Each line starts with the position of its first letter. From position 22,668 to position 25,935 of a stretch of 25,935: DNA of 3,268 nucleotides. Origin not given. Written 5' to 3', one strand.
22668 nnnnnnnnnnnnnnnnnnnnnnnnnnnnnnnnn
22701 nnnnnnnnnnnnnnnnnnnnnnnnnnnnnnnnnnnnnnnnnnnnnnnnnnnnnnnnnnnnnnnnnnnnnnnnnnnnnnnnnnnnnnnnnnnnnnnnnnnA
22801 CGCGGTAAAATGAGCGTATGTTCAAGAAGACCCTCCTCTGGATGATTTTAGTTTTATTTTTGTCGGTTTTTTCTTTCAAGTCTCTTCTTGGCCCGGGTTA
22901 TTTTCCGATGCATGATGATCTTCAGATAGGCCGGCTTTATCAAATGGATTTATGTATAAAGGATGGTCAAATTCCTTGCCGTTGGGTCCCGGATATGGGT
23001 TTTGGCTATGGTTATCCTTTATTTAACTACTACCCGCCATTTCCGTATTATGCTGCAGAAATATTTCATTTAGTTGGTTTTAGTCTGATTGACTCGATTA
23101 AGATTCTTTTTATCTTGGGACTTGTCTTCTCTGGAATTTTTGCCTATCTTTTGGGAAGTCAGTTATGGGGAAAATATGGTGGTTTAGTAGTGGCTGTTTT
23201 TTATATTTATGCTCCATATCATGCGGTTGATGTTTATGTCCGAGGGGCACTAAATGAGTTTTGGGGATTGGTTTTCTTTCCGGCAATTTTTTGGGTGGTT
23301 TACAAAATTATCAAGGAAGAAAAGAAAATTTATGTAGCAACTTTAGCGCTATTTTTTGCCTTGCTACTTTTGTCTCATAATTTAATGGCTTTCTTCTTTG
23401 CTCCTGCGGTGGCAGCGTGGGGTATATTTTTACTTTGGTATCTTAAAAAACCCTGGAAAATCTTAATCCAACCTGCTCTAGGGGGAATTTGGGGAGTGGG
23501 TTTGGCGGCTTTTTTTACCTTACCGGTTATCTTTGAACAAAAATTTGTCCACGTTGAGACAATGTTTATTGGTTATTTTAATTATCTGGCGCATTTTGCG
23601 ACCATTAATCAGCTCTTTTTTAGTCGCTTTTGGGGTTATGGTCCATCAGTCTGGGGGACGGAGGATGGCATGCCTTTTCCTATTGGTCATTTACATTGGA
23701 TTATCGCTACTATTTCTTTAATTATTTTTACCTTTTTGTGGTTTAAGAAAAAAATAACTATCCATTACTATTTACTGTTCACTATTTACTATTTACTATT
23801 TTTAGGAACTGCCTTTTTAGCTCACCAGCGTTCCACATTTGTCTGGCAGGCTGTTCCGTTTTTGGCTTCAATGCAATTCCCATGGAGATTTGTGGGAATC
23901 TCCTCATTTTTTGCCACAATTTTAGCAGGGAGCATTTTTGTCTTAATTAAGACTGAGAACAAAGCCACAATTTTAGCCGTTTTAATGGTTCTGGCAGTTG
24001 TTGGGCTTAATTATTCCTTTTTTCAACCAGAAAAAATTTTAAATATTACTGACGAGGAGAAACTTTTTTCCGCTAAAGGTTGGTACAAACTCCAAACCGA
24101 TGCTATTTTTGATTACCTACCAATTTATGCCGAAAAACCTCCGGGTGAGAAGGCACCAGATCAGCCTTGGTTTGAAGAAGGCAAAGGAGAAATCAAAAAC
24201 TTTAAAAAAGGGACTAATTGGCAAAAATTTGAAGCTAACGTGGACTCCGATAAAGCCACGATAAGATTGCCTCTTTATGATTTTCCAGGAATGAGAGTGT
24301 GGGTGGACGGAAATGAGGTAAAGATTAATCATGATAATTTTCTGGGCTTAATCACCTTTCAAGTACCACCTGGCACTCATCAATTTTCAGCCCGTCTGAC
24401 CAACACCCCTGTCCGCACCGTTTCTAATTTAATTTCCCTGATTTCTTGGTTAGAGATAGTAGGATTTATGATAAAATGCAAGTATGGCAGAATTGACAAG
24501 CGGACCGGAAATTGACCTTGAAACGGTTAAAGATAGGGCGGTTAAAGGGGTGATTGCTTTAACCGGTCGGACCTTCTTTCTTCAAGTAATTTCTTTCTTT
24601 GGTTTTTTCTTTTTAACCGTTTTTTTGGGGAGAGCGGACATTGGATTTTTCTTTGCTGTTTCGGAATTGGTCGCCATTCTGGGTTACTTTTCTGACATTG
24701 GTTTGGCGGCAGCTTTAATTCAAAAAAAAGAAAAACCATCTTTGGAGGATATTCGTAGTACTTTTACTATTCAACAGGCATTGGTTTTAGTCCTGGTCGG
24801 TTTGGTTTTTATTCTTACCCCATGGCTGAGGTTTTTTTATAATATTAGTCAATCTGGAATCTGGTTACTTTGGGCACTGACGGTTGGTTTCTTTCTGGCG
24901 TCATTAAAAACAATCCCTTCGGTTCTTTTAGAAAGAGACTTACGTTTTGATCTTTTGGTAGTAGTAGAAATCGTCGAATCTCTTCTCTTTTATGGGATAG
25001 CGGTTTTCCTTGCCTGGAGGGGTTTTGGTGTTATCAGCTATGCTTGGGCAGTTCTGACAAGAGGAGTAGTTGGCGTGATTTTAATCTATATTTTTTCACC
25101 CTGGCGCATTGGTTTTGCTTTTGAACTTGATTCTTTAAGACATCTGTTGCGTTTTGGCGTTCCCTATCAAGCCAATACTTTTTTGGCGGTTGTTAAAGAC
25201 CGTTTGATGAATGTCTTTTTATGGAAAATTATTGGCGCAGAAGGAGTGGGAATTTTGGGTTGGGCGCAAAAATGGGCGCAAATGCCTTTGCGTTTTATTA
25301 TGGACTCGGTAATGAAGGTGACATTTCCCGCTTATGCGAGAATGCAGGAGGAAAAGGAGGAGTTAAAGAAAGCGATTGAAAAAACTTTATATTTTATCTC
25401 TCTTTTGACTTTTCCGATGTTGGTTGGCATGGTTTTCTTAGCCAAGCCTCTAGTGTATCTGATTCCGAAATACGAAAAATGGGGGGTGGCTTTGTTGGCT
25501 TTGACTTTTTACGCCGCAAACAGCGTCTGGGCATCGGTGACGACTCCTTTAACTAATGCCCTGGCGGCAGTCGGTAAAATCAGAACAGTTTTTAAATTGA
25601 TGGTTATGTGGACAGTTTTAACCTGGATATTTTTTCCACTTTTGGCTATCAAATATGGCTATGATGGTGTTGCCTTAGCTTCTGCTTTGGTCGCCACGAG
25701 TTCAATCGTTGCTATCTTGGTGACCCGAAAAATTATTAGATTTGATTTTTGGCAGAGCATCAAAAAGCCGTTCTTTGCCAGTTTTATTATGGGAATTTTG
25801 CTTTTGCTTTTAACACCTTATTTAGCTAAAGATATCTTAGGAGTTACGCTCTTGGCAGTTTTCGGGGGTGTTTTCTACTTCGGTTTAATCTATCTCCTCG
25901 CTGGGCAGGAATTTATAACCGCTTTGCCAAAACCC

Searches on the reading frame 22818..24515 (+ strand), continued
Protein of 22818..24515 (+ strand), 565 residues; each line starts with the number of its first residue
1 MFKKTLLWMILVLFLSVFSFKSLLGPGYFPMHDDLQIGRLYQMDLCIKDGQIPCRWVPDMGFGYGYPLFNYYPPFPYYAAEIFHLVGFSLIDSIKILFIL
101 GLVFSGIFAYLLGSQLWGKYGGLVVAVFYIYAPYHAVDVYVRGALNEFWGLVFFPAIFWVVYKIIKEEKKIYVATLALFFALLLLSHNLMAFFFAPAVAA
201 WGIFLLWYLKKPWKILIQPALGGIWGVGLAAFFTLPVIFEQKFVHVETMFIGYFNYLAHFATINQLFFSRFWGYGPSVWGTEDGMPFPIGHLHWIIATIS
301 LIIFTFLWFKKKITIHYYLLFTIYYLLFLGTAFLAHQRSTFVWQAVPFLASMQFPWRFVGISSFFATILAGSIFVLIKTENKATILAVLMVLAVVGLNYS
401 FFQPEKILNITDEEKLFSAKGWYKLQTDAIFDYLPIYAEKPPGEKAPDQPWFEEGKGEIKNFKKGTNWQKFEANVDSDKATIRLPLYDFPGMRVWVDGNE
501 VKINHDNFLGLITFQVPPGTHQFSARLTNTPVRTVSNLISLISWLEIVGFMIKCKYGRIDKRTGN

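Call 57: find_encoding_contigs(protein=P0149, flank=10000, max_places=1)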
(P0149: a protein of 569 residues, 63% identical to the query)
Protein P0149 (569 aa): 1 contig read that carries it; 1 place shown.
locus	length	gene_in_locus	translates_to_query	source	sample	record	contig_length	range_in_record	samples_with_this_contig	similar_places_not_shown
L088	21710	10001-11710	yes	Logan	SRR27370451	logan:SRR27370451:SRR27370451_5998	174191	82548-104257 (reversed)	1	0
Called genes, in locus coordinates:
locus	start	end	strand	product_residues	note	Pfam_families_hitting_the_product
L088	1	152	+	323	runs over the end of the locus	PF00188:CAP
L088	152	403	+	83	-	-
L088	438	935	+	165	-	PF04308:RNaseH_like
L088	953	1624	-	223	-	PF01746:tRNA_m1G_MT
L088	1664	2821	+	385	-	PF00535:Glycos_transf_2, PF04138:GtrA_DPMS_TM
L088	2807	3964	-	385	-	PF13231:PMT_2 (weak)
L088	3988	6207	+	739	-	PF00535:Glycos_transf_2, PF13641:Glyco_tranf_2_3 (weak), PF02366:PMT, PF13231:PMT_2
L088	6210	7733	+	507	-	PF13231:PMT_2 (weak)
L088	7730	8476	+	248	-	PF00535:Glycos_transf_2, PF10111:Glyco_tranf_2_2 (weak), PF13641:Glyco_tranf_2_3 (weak)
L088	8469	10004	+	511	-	PF13231:PMT_2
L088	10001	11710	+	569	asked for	PF10131:PTPS_related (weak)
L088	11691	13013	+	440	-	-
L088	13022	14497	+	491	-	PF01943:Polysacc_synt, PF13440:Polysacc_synt_3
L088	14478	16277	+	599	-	-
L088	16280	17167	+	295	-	PF00535:Glycos_transf_2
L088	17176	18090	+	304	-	PF00535:Glycos_transf_2, PF13641:Glyco_tranf_2_3, PF13632:Glyco_trans_2_3 (faint)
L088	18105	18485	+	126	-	PF01219:DAGK_prokar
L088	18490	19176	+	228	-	PF01569:PAP2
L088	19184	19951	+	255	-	PF00535:Glycos_transf_2, PF10111:Glyco_tranf_2_2 (weak)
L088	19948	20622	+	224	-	PF08241:Methyltransf_11, PF13649:Methyltransf_25 (weak)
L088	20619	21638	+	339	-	PF13439:Glyco_transf_4 (weak), PF00534:Glycos_transf_1, PF13692:Glyco_trans_1_4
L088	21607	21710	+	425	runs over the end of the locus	-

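Call 58: find_encoding_contigs(protein=P0231, flank=10000, max_places=1)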
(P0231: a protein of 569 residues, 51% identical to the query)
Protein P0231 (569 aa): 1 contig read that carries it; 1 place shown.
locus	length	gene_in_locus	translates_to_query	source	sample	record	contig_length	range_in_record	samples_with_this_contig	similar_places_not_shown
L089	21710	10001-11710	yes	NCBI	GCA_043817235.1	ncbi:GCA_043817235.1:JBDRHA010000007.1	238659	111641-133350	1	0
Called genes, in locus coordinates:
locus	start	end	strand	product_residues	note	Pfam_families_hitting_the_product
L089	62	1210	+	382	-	PF00535:Glycos_transf_2, PF04138:GtrA_DPMS_TM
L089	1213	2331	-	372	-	-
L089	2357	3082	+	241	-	PF13641:Glyco_tranf_2_3, PF00535:Glycos_transf_2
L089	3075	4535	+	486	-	PF13231:PMT_2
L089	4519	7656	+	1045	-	-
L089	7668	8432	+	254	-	PF00535:Glycos_transf_2, PF10111:Glyco_tranf_2_2 (weak)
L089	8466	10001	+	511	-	-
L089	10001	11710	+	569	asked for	PF10131:PTPS_related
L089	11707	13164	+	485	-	PF01943:Polysacc_synt, PF13440:Polysacc_synt_3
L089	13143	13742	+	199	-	-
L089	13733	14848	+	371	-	-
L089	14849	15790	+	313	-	PF00535:Glycos_transf_2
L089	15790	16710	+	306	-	PF00535:Glycos_transf_2, PF13641:Glyco_tranf_2_3, PF13632:Glyco_trans_2_3 (weak)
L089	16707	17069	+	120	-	PF00535:Glycos_transf_2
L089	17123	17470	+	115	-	-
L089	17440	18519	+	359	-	PF13439:Glyco_transf_4, PF00534:Glycos_transf_1, PF13692:Glyco_trans_1_4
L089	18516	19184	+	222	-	-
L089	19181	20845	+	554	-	PF02366:PMT, PF13231:PMT_2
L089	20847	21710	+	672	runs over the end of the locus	-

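Call 65: search_protein_families(library=pfam, proteins=[L087:13153-16260:+, L006:13876-16890:+, L088:14478-16277:+, L088:11691-13013:+, L089:4519-7656:+, L089:8466-10001:+], max_evalue=1)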
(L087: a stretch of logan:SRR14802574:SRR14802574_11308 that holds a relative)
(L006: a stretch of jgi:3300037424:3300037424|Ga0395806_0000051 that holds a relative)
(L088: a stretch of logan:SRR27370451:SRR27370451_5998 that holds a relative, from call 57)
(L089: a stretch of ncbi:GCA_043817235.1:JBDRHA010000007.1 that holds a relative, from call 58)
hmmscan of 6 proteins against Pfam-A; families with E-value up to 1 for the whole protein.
L087:13153-16260:+ (1035 aa): 2 families
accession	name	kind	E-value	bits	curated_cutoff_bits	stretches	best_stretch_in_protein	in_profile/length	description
PF03032.20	FSAP_sig_propep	-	0.0056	17.1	27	1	453-471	2-20/46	Frog skin active peptide family signal and propeptide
PF12872.13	OST-HTH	-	0.038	14.3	23.8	1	302-333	7-40/71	OST-HTH/LOTUS domain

L006:13876-16890:+ (1004 aa): 2 families
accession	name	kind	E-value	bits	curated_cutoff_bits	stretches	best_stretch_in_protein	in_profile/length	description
PF07051.17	OCIA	-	0.059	13.8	25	1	544-592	23-69/87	Ovarian carcinoma immunoreactive antigen (OCIA)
PF10401.14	IRF-3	-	0.11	12.6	27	1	59-125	36-100/180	Interferon-regulatory factor 3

L088:14478-16277:+ (599 aa): 0 families

L088:11691-13013:+ (440 aa): 1 family
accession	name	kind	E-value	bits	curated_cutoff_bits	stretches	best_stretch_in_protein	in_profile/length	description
PF13231.12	PMT_2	-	0.0052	17.5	26.1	1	84-230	4-148/160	Dolichyl-phosphate-mannose-protein mannosyltransferase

L089:4519-7656:+ (1045 aa): 1 family
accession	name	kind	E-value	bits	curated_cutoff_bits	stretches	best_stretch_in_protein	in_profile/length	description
PF10131.15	PTPS_related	-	4.4e-05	22.6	26.4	1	76-398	1-302/621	6-pyruvoyl-tetrahydropterin synthase related domain; membrane protein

L089:8466-10001:+ (511 aa): 1 family
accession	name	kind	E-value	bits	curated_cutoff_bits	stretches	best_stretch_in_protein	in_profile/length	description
PF13231.12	PMT_2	-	0.00095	19.8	26.1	1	75-230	4-155/160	Dolichyl-phosphate-mannose-protein mannosyltransferase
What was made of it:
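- Tried and rejected: Pfam at E<=1 gave nothing credible for the protein of about 600-1045 aa that follows Wzx in relatives (call 65).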

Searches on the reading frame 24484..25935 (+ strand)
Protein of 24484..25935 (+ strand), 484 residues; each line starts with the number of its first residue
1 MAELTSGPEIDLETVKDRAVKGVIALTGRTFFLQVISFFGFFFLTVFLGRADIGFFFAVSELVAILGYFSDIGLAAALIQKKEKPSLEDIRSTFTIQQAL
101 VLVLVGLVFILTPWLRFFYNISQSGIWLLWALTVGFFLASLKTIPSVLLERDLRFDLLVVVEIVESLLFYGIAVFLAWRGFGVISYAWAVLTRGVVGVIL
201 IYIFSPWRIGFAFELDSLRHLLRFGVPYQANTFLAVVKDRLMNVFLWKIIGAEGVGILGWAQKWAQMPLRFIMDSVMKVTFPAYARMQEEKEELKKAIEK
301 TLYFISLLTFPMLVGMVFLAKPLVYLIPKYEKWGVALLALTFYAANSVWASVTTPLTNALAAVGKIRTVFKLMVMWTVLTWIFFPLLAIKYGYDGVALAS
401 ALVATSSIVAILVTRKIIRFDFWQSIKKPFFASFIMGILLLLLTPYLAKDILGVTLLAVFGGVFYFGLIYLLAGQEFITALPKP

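Call 7: search_protein_families(library=pfam, proteins=[window:24484-25935:+], max_evalue=0.01)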
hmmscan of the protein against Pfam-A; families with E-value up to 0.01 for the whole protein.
window:24484-25935:+ (484 aa): 2 families
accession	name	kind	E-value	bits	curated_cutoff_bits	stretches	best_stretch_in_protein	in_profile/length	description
PF13440.11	Polysacc_synt_3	-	3.5e-51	174.6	23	1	47-327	5-283/293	Polysaccharide biosynthesis protein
PF01943.22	Polysacc_synt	-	2.8e-24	86.4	28.2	1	20-288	2-274/274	Polysaccharide biosynthesis protein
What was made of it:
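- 24484..25935 (+): Wzx/MOP-family flippase. It overlaps the GTC4 3' end by 32 nt and is cut by the window end (484 codons; relatives have 485-494 aa). PF13440 at 174.6 bits and PF01943 at 86.4 bits (call 7).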

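Call 63: search_protein_families(library=ncbifam, proteins=[window:24484-25935:+], max_evalue=0.00001)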
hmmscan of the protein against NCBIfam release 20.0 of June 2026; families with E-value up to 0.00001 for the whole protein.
window:24484-25935:+ (484 aa): 3 families
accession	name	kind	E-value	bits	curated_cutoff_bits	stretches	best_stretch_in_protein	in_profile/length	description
NF007773.0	PRK10459.1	equivalog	5.8e-44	150.9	273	1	28-479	16-473/492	MOP flippase family protein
NF058658.1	Oglyco_Wzx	exception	6.1e-33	114.5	720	1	14-456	5-443/478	O-glycosylation flippase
NF047674.1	TeichurnBiosyTuaB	equivalog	1.5e-26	93.5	580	1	14-469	3-461/469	teichuronic acid biosynthesis protein TuaB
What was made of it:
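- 24484..25935 (+): NF007773 MOP flippase at 151 bits (call 63).
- On Wzx / MOP flippase: NF007773 at 151 bits, below its equivalog cut-off of 273 (call 63).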
